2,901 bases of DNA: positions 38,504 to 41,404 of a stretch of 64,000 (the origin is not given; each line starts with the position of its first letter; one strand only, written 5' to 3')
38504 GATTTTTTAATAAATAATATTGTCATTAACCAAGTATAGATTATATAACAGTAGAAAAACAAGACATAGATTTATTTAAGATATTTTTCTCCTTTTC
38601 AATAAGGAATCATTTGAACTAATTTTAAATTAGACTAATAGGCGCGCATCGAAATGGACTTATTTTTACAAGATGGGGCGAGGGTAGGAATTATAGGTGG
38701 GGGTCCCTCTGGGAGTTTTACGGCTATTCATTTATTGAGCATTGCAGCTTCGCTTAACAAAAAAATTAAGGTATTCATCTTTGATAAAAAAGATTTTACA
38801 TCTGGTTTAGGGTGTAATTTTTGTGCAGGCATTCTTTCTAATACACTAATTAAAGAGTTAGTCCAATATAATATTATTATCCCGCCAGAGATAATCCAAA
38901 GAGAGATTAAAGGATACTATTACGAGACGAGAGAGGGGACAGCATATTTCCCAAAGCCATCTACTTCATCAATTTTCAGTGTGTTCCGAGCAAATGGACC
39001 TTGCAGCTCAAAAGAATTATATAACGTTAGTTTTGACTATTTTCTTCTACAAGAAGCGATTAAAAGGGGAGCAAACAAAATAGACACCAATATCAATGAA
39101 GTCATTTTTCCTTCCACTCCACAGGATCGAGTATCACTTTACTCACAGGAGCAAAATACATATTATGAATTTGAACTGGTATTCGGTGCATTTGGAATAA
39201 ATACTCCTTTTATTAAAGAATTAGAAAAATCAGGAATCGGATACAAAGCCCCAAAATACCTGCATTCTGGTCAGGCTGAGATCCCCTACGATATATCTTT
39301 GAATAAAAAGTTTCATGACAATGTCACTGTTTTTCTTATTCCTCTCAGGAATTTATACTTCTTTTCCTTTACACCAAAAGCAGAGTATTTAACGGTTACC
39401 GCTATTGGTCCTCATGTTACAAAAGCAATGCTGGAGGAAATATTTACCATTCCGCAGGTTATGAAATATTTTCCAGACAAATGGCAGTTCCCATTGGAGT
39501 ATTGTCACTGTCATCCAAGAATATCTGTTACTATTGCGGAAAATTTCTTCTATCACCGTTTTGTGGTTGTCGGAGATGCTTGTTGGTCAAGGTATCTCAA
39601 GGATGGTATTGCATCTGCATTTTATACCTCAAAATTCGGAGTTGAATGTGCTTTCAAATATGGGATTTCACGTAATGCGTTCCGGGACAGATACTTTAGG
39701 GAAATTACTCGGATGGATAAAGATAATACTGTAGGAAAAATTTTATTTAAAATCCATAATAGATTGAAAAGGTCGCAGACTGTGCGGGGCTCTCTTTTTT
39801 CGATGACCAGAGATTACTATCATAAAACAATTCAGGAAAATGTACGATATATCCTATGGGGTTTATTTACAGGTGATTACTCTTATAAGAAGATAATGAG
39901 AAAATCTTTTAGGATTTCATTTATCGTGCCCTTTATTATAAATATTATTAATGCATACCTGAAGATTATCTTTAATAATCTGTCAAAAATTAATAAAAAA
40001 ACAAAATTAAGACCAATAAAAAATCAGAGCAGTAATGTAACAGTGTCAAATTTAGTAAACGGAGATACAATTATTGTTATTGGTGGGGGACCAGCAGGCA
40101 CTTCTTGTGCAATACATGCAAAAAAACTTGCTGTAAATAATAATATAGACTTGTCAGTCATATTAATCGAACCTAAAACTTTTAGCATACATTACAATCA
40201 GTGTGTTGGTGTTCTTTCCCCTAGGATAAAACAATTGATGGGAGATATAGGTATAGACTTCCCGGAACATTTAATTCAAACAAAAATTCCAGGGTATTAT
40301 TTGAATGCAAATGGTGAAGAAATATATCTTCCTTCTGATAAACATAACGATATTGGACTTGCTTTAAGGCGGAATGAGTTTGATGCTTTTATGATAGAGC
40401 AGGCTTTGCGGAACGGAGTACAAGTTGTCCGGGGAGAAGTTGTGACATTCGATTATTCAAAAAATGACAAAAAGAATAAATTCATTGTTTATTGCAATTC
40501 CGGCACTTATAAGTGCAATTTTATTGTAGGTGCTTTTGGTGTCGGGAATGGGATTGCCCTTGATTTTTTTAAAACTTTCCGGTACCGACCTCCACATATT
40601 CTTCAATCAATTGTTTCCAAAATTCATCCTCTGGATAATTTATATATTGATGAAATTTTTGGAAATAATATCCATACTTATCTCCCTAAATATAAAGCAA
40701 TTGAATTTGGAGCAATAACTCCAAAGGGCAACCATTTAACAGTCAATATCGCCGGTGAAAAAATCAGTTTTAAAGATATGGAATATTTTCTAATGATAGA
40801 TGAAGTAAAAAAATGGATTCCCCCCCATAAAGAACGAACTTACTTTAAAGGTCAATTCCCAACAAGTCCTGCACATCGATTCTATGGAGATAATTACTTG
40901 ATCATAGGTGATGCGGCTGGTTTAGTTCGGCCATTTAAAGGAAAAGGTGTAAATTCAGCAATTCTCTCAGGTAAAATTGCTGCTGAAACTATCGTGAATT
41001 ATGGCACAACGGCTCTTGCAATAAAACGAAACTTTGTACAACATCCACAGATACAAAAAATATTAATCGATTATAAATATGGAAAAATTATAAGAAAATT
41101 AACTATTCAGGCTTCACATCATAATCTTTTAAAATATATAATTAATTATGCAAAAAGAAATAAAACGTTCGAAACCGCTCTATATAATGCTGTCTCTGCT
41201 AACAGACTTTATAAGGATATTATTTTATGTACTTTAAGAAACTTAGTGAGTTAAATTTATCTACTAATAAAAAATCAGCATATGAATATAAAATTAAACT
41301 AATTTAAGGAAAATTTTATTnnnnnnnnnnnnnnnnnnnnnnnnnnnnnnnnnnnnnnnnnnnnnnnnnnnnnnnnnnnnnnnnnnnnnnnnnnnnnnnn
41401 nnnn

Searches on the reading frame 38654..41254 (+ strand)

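Call 29: search_protein_families(library=ncbifam, proteins=[window:38654-41254:+], max_evalue=0.001)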
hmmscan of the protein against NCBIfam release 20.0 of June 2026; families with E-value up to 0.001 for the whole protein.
window:38654-41254:+ (866 aa): 22 families
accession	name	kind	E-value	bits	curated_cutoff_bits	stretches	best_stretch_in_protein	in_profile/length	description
TIGR02032.1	GG-red-SF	subfamily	2.7e-38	132.4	158.8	2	473-780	3-297/297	geranylgeranyl reductase family protein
TIGR02023.1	BchP-ChlP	subfamily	2.4e-26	92.7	343.3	1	473-787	3-305/388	geranylgeranyl diphosphate reductase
NF049967.1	QhpG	equivalog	8.8e-17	61.1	240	1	473-629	1-139/423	flavin-dependent monooxygenase QhpG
NF038171.1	maturase_LodB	equivalog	1.9e-15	56.9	400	2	473-629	2-158/361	lysine-epsilon-oxidase maturase LodB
TIGR02028.1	ChlP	equivalog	1.6e-11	43.6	505.3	0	473-616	3-135/398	geranylgeranyl reductase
NF008519.0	PRK11445.1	equivalog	7e-11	42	303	2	11-81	6-70/355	FAD-binding protein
NF041080.1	DGGGPL_reductase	equivalog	3e-10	39.6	580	0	735-782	265-313/447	digeranylgeranylglycerophospholipid reductase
NF041160.1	DGGPL_Thplmales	equivalog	3.8e-09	36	780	0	473-591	6-118/396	digeranylgeranylglycerophospholipid reductase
NF045655.1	MkRedMenJ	equivalog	1.3e-08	34.2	700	1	744-781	279-316/406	menaquinone reductase MenJ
TIGR01988.1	Ubi-OHases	subfamily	1.4e-08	34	224.65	0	473-511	2-35/387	ubiquinone biosynthesis hydroxylase, UbiH/UbiF/VisC/COQ6 family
NF033113.0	halo_ClmS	equivalog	1.5e-07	30.3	900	0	9-191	3-174/570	chloramphenicol-biosynthetic FADH2-dependent halogenase CmlS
NF038174.1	maturase_GoxB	equivalog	4.7e-06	25.9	400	0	472-642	2-165/358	glycine oxidase maturase GoxB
TIGR01984.1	UbiH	equivalog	8.5e-06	24.8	392.2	0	473-534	2-61/382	2-octaprenyl-6-methoxyphenyl hydroxylase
TIGR00275.1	TIGR00275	subfamily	1.9e-05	23.7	183.8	0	473-494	1-20/401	aminoacetone oxidase family FAD-binding enzyme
NF004831.0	PRK06183.1-5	equivalog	5.3e-05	21.8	546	0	740-770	275-305/568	bifunctional 3-(3-hydroxy-phenyl)propionate/3-hydroxycinnamic acid hydroxylase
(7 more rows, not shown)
